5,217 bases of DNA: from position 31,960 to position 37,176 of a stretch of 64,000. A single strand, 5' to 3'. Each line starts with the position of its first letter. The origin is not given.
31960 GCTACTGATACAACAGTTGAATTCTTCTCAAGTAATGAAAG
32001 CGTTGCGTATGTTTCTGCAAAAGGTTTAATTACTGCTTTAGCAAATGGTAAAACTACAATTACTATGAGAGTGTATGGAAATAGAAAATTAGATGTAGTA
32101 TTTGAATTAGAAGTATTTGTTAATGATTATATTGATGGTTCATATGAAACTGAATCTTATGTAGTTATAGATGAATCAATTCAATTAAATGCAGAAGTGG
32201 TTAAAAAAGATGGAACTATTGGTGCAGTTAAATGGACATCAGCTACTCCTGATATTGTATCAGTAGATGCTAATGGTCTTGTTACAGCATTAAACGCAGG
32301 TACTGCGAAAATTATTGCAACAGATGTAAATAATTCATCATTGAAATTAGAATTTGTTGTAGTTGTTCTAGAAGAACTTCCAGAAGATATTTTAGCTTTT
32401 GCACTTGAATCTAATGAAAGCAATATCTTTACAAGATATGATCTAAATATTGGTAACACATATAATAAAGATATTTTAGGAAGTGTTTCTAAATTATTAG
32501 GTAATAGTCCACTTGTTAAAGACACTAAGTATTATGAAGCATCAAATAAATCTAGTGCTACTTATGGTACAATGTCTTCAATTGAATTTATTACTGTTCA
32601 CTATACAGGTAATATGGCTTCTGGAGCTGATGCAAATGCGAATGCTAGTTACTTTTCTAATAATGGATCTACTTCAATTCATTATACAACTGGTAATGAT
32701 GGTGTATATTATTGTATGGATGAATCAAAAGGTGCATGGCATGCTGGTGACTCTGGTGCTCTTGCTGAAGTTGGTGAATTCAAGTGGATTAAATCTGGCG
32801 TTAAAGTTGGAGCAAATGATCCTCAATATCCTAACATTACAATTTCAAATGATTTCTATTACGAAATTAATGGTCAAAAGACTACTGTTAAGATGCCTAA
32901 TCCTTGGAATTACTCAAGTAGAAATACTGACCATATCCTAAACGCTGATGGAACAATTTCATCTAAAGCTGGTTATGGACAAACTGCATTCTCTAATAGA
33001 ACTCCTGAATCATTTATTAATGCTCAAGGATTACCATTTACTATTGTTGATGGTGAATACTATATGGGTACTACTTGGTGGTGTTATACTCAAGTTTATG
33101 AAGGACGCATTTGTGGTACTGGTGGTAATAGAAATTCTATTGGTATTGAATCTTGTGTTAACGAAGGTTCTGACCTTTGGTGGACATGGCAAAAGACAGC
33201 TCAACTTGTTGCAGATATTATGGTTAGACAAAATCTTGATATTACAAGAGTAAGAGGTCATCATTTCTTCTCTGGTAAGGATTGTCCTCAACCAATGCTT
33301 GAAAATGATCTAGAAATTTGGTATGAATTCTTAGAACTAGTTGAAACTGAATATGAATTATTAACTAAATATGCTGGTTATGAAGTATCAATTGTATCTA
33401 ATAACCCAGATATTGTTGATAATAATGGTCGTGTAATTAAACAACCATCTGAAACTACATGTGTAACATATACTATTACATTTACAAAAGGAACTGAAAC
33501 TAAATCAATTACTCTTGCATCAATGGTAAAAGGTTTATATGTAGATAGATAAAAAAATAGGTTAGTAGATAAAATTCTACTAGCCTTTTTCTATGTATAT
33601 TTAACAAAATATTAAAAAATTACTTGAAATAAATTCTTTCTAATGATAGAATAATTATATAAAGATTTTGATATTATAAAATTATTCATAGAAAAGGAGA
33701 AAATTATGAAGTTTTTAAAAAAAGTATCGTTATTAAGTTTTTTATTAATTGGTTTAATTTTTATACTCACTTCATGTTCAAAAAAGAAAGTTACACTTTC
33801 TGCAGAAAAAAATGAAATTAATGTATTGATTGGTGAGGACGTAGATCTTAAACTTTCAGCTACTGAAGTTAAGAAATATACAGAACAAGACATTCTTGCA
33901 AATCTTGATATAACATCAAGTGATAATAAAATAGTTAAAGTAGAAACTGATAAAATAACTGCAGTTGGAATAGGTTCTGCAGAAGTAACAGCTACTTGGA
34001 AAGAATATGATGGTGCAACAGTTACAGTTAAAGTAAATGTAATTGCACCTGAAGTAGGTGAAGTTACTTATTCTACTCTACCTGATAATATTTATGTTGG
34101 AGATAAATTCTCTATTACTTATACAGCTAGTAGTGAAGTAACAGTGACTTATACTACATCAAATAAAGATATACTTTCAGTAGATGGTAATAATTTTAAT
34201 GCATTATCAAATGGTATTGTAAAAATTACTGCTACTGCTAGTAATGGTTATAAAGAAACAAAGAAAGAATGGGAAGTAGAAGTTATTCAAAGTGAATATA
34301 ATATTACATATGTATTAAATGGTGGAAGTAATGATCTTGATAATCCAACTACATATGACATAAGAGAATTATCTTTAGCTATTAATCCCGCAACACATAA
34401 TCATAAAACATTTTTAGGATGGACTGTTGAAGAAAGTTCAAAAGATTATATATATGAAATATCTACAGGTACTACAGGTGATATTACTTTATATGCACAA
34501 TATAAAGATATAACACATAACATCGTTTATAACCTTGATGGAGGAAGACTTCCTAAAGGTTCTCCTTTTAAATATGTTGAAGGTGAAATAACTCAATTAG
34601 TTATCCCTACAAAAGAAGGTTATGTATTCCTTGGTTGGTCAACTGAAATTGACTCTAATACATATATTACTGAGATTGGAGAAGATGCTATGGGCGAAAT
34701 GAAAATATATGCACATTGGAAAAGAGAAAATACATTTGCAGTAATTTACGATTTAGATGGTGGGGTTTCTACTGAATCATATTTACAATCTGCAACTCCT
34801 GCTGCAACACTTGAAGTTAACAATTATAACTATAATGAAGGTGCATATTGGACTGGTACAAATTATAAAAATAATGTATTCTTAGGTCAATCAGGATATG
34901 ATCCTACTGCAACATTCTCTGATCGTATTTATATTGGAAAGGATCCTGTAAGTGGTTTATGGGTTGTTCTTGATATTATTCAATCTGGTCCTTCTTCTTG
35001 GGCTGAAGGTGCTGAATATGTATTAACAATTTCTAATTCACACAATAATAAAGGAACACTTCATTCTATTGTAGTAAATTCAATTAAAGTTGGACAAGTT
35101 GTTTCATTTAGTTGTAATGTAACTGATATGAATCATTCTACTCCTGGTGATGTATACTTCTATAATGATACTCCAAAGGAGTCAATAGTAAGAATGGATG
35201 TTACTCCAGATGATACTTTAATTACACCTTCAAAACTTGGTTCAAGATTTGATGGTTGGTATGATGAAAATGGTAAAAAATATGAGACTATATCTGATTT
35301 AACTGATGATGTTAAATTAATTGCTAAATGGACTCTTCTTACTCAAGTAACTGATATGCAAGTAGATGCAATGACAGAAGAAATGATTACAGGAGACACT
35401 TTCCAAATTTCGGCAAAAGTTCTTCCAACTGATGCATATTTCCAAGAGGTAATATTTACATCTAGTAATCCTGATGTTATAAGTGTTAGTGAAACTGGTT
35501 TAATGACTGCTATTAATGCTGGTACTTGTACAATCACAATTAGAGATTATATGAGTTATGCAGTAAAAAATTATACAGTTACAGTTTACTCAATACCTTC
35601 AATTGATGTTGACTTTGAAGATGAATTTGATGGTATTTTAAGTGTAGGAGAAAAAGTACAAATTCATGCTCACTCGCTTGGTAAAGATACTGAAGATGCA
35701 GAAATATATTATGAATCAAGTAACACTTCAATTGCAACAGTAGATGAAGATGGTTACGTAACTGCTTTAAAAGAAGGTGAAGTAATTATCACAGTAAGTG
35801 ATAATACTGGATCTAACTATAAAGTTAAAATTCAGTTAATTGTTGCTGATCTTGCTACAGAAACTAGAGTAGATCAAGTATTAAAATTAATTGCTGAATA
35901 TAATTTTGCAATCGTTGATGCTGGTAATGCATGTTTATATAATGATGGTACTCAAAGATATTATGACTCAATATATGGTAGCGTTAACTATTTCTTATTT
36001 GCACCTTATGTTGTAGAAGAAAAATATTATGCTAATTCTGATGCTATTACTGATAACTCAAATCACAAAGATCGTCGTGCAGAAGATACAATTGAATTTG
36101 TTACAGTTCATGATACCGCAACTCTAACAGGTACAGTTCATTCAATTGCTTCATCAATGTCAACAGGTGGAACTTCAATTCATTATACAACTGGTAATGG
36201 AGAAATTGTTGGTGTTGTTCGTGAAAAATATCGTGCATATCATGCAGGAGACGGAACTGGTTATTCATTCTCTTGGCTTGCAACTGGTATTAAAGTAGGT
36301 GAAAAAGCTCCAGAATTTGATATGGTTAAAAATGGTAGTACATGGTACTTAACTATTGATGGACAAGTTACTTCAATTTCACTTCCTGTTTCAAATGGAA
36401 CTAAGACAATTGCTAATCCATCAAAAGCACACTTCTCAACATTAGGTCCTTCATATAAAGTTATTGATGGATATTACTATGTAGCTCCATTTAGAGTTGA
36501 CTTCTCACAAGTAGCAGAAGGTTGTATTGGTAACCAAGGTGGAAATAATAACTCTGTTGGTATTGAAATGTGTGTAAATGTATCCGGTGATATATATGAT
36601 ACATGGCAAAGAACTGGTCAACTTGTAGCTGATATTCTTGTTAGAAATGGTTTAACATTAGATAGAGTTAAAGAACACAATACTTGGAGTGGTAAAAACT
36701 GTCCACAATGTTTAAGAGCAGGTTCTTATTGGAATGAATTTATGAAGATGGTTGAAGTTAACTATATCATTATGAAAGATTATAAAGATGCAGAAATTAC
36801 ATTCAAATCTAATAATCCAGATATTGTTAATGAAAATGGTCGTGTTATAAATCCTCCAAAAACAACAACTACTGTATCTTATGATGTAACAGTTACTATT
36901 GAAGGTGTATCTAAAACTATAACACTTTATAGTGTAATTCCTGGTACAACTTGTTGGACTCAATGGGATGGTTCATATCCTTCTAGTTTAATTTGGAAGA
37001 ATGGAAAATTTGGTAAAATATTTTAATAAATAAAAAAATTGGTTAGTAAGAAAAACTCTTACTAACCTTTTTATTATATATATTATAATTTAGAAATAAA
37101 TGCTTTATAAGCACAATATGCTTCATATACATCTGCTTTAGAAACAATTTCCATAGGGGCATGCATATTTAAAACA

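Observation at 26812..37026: Two giant surface lipoprotein paralogs with recently homogenised 5' ends, plus three copies of an Amidase_2 domain carrying a lineage-specific insertion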

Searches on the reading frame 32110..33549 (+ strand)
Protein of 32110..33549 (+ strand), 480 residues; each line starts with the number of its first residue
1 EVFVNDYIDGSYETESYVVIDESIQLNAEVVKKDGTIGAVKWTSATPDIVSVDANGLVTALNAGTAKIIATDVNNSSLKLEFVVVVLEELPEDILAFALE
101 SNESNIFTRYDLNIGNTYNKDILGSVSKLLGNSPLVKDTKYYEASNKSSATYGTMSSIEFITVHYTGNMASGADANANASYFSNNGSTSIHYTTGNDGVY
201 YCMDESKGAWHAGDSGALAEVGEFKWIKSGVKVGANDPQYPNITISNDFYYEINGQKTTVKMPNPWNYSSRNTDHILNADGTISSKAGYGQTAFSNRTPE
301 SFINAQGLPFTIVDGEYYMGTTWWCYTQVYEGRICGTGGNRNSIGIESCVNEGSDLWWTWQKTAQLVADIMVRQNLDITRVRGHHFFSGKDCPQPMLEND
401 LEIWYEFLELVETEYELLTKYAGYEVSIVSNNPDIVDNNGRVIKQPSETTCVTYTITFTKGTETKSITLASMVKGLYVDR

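Call 26: find_homologous_proteins(query=window:32110-33549:+, max_evalue=0.00001)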
Query window:32110-33549:+ (480 aa): 212 proteins with E <= 0.00001 among 8000 candidates; the best 120 are listed.
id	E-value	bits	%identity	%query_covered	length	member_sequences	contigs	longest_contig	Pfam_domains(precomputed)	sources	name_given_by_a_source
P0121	1.2e-286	969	86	100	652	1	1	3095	PF26182.1,PF01510.31,PF22359.3,PF02368.25,PF26918.1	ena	-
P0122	8.7e-225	765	69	100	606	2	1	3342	PF26182.1,PF01510.31,PF22359.3,PF02368.25,PF20578.5,PF26918.1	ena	-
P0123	3.2e-224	763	83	83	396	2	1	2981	PF01510.31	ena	-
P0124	5.4e-223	759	69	100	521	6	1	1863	PF26182.1,PF01510.31,PF22359.3,PF02368.25,PF20578.5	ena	-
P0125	8.3e-215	732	67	100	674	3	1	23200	PF26182.1,PF01510.31,PF22359.3,PF02368.25,PF26918.1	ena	-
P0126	9.8e-201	686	89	68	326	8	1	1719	PF01510.31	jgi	jgi:hypothetical protein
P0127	6.0e-182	624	59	99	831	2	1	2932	PF09479.17,PF26182.1,PF01510.31,PF02368.25,PF26918.1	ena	-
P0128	1.1e-180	620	60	98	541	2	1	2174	PF26182.1,PF01510.31,PF22359.3,PF02368.25,PF26918.1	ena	-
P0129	5.3e-173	594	57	99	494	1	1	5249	PF26182.1,PF01510.31,PF02368.25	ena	-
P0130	1.2e-168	580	72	70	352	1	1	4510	PF01510.31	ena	-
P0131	1.4e-167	577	54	99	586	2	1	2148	PF26182.1,PF01510.31,PF02368.25,PF26918.1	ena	-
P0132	3.3e-167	575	88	58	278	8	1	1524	PF01510.31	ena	-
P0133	1.6e-166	573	56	99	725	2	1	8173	PF26182.1,PF01510.31,PF02368.25,PF26918.1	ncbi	-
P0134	2.2e-160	553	66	75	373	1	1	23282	PF01510.31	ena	-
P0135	7.4e-157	541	55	97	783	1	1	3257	PF01510.31,PF02368.25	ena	-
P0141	1.8e-135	471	50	99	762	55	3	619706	PF26182.1,PF01510.31,PF22359.3,PF02368.25,PF26918.1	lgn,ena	-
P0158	6.8e-126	439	48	97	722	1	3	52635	PF21461.4,PF01510.31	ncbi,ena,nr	ncbi:MAG: N-acetylmuramoyl-L-alanine amidase [Bacilli bacterium]|nr:N-acetylmuramoyl-L-alanine amida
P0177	2.2e-120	421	46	98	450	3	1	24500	PF01510.31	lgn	-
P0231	2.4e-101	358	46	86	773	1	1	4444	PF01510.31,PF01841.26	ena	-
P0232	1.2e-100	356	42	98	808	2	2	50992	PF01391.24,PF13306.13,PF01510.31,PF02368.25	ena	-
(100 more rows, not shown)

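Call 28: search_protein_families(library=pfam, proteins=[P0121, P0141, P0158, P0177, P0232, P0231], max_evalue=0.001)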
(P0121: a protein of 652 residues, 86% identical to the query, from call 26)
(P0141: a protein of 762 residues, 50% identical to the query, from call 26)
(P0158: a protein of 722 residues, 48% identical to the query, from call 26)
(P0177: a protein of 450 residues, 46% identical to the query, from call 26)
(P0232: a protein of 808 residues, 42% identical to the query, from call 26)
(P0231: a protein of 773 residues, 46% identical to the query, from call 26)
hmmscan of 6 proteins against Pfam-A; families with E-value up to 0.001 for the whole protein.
P0121 (652 aa): 5 families
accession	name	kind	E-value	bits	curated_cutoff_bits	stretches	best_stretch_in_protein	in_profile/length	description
PF01510.30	Amidase_2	-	2.2e-21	77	26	2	329-386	4-67/131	N-acetylmuramoyl-L-alanine amidase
PF02368.24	Big_2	-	1.1e-19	70.6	22.8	2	106-158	14-66/79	Bacterial Ig-like domain (group 2)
PF22359.2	Big-like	-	8.2e-15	55.2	27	1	211-242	2-33/48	Bacterial Ig-like domain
PF09479.16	Flg_new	-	5.9e-05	23.6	27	1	35-88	12-65/65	Listeria-Bacteroides repeat domain (List_Bact_rpt)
PF20578.4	aBig_2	-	0.0002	21.6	27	0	594-645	33-86/89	Atrophied bacterial Ig domain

P0141 (762 aa): 5 families
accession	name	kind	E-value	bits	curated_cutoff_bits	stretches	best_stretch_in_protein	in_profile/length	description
PF02368.24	Big_2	-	3e-21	75.6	22.8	1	228-297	1-70/79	Bacterial Ig-like domain (group 2)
PF01510.30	Amidase_2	-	1e-14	55.4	26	1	466-677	3-131/131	N-acetylmuramoyl-L-alanine amidase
PF22359.2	Big-like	-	1.6e-09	38.3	27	1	263-292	3-32/48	Bacterial Ig-like domain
PF09479.16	Flg_new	-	3e-05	24.5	27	1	178-222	16-65/65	Listeria-Bacteroides repeat domain (List_Bact_rpt)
PF21461.3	HL_N-beta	-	0.00017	21.7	27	0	265-294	16-44/57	Hyaluronate lyase, N-terminal beta-sheet domain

P0158 (722 aa): 3 families
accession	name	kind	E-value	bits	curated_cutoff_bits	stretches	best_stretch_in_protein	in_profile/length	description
PF01510.30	Amidase_2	-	7.3e-16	59.1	26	2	390-456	3-75/131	N-acetylmuramoyl-L-alanine amidase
PF21461.3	HL_N-beta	-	4.3e-06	26.9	27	1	64-108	16-57/57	Hyaluronate lyase, N-terminal beta-sheet domain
PF02368.24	Big_2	-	3.3e-05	24.2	22.8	1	258-303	22-69/79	Bacterial Ig-like domain (group 2)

P0177 (450 aa): 2 families
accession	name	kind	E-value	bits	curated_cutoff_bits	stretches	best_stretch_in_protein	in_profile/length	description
PF01510.30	Amidase_2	-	1.1e-17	65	26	2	156-238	4-82/131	N-acetylmuramoyl-L-alanine amidase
PF02368.24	Big_2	-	5.7e-05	23.4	22.8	1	12-66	11-67/79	Bacterial Ig-like domain (group 2)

P0232 (808 aa): 4 families
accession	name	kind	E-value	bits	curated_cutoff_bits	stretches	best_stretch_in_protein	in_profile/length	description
PF01510.30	Amidase_2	-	4.8e-16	59.7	26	1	512-724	5-131/131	N-acetylmuramoyl-L-alanine amidase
PF01391.23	Collagen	-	4e-12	46.2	27.2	1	114-165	4-55/60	Collagen triple helix repeat (20 copies)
PF13306.12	LRR_5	-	1.4e-10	41.6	27.7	1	295-353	2-59/127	BspA type Leucine rich repeat region (6 copies)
PF02368.24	Big_2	-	1.5e-05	25.3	22.8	1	366-420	11-66/79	Bacterial Ig-like domain (group 2)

P0231 (773 aa): 2 families
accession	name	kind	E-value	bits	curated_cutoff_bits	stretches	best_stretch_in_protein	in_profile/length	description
PF01841.26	Transglut_core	-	3e-16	60.1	23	1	161-245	15-106/108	Transglutaminase-like superfamily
PF01510.30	Amidase_2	-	2.7e-15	57.3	26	2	618-688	52-131/131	N-acetylmuramoyl-L-alanine amidase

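Call 72: predict_structure(alignment_id=A6)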
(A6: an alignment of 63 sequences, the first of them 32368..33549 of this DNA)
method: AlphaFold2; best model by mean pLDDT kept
length: 394 residues; sequences in the alignment: 63
mean_pLDDT: 94.8   pTM: 0.94
mean pLDDT of the five models: 94.8, 94.8, 93.5, 93.5, 93.1
residues with pLDDT >= 90: 348; 70-90: 41; 50-70: 4; < 50: 1
segments of 3 or more residues with pLDDT < 50: none
pLDDT, mean of each block of 10 residues (from residue 1): 81 97 89 92 95 97 93 93 88 90 95 98 93 96 97 97 98 98 96 98 96 97 97 98 95 98 92 98 98 97 90 93 98 96 98 96 97 95 96 75
secondary structure, 60 per line:
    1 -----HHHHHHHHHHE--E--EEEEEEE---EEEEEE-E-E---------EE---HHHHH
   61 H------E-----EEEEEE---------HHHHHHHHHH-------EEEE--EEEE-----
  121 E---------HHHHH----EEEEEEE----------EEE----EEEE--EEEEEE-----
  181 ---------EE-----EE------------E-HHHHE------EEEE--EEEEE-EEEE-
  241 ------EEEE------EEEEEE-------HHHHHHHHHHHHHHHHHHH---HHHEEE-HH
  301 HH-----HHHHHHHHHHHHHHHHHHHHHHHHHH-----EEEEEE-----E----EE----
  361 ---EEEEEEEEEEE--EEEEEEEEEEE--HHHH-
elements in order: H6-15 E22-28 E32-37 H56-61 E74-79 H89-98 E106-109 E112-115 H131-135 E140-146 E157-159 E164-167 E170-175 H213-216 E224-227 E230-234 E236-239 E247-250 E257-262 H270-288 E295-297 H299-302 H308-333 E339-344 E364-374 E377-387 H390-393

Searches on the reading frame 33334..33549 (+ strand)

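Call 61: search_protein_families(library=pfam, proteins=[window:33334-33549:+], max_evalue=1)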
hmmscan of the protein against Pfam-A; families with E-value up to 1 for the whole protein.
window:33334-33549:+ (72 aa): 2 families
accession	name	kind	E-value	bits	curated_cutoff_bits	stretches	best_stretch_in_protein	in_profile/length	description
PF20578.4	aBig_2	-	0.00047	20.4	27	1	13-65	32-86/89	Atrophied bacterial Ig domain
PF17961.7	Big_8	-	0.0024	18.4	22.9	1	12-72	34-95/103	Bacterial Ig domain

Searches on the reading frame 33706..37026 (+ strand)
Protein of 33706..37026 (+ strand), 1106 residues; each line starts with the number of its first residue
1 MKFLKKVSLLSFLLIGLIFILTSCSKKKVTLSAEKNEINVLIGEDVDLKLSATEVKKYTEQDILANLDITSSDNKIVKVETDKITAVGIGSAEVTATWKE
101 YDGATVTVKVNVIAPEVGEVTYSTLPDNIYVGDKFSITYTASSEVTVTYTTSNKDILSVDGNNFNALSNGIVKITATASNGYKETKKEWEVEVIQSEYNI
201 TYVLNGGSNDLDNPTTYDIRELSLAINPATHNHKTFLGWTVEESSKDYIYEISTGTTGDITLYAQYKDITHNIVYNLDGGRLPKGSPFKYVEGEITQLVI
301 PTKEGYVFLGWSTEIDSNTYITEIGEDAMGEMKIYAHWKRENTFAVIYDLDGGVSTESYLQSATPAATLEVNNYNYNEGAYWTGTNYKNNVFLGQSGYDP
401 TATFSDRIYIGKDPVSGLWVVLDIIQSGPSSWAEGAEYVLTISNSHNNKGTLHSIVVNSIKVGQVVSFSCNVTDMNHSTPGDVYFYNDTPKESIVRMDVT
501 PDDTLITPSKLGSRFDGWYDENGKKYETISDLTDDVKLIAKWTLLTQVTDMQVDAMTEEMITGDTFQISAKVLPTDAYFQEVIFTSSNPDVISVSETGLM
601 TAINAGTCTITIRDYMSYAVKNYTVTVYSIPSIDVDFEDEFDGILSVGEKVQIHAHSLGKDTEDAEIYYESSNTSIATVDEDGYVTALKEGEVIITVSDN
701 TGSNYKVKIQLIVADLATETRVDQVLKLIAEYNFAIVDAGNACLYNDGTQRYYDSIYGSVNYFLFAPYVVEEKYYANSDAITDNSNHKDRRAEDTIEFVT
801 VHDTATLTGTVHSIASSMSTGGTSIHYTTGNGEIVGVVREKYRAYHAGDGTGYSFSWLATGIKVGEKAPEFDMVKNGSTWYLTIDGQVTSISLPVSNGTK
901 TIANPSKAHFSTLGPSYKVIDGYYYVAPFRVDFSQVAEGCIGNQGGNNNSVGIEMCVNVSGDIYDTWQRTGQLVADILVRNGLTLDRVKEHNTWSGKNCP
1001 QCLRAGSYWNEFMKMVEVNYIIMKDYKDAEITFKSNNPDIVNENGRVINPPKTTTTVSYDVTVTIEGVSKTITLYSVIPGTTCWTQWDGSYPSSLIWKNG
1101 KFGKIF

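Call 6: search_protein_families(library=pfam, proteins=[window:33706-37023:+], max_evalue=0.01)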
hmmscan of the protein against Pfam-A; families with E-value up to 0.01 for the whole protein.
window:33706-37023:+ (1106 aa): 5 families
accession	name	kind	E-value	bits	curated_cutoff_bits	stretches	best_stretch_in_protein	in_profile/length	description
PF02368.24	Big_2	-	3.4e-22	78.6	22.8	2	548-612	2-66/79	Bacterial Ig-like domain (group 2)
PF09479.16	Flg_new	-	7.8e-20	71.2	27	3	198-265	1-65/65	Listeria-Bacteroides repeat domain (List_Bact_rpt)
PF01510.30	Amidase_2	-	2.9e-15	57.2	26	2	941-1001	65-130/131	N-acetylmuramoyl-L-alanine amidase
PF20578.4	aBig_2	-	3.1e-05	24.1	27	0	1024-1071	30-79/89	Atrophied bacterial Ig domain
PF22359.2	Big-like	-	0.00024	21.7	27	1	581-612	2-33/48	Bacterial Ig-like domain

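Call 13: search_protein_families(library=ncbifam, proteins=[window:33706-37023:+], max_evalue=0.01)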
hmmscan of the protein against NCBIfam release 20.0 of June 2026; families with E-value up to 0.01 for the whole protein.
window:33706-37023:+ (1106 aa): 2 families
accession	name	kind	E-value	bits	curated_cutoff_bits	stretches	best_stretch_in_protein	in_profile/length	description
TIGR02543.1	List_Bact_rpt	repeat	2.4e-14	53.4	20.95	1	301-341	1-43/44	TIGR02543 family repeat protein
NF053514.2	JUQZ_fam_ocin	equivalog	0.0035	17.6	40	0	2-96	2-91/107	BLB8/JUQZ-1 family protein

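Call 63: find_encoding_contigs(protein=window:33706-37026:+, flank=10000, max_places=6)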
Protein window:33706-37026:+ (1106 aa): 12 contigs read that carry it; 1 place shown.
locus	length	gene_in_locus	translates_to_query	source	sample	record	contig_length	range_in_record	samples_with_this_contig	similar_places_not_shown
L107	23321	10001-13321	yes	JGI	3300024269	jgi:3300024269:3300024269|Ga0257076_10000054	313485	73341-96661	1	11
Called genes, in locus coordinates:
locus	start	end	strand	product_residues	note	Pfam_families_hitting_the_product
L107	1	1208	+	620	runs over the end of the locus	PF01257:2Fe-2S_thioredx, PF01512:Complex1_51K, PF10531:SLBB (weak), PF10589:NADH_4Fe-4S, PF00037:Fer4 (weak), PF12838:Fer4_7, PF13237:Fer4_10, PF00037:Fer4, +5 more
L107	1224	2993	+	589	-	PF13510:Fer2_4, PF10588:NADH-G_4Fe-4S_3, PF12838:Fer4_7, PF13237:Fer4_10 (weak), PF14697:Fer4_21 (weak), PF22117:Fer4_Nqo3 (weak), PF02906:Fe_hyd_lg_C, PF02256:Fe_hyd_SSU, +2 more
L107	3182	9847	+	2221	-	PF09479:Flg_new, PF02368:Big_2, PF22359:Big-like (weak), PF26182:Ig_NUP210_5th (weak), PF01510:Amidase_2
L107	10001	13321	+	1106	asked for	PF26182:Ig_NUP210_5th (faint), PF09479:Flg_new (weak), PF02368:Big_2, PF26918:Ig_Eae (weak), PF01510:Amidase_2 (weak)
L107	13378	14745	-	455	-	PF02127:Peptidase_M18, PF05343:Peptidase_M42 (faint)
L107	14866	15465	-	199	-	PF13189:Cytidylate_kin2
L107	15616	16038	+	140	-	PF01475:FUR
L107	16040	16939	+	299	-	PF11449:ArsP_2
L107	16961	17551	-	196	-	PF00027:cNMP_binding, PF13545:HTH_Crp_2 (weak)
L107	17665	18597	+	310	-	PF02621:VitK2_biosynth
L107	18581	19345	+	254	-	PF00528:BPD_transp_1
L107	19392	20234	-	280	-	PF08843:AbiEii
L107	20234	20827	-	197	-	-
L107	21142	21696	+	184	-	PF13302:Acetyltransf_3, PF00583:Acetyltransf_1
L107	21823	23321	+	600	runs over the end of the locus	PF00664:ABC_membrane, PF00005:ABC_tran, PF02463:SMC_N (weak)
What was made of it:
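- Checked: One is a 313-kb JGI contig with the same 2221+1106 tandem (call 63), so this is not an assembly artefact.
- Tried and rejected: Assembly error: the exact small paralog is on 12 contigs (call 63).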
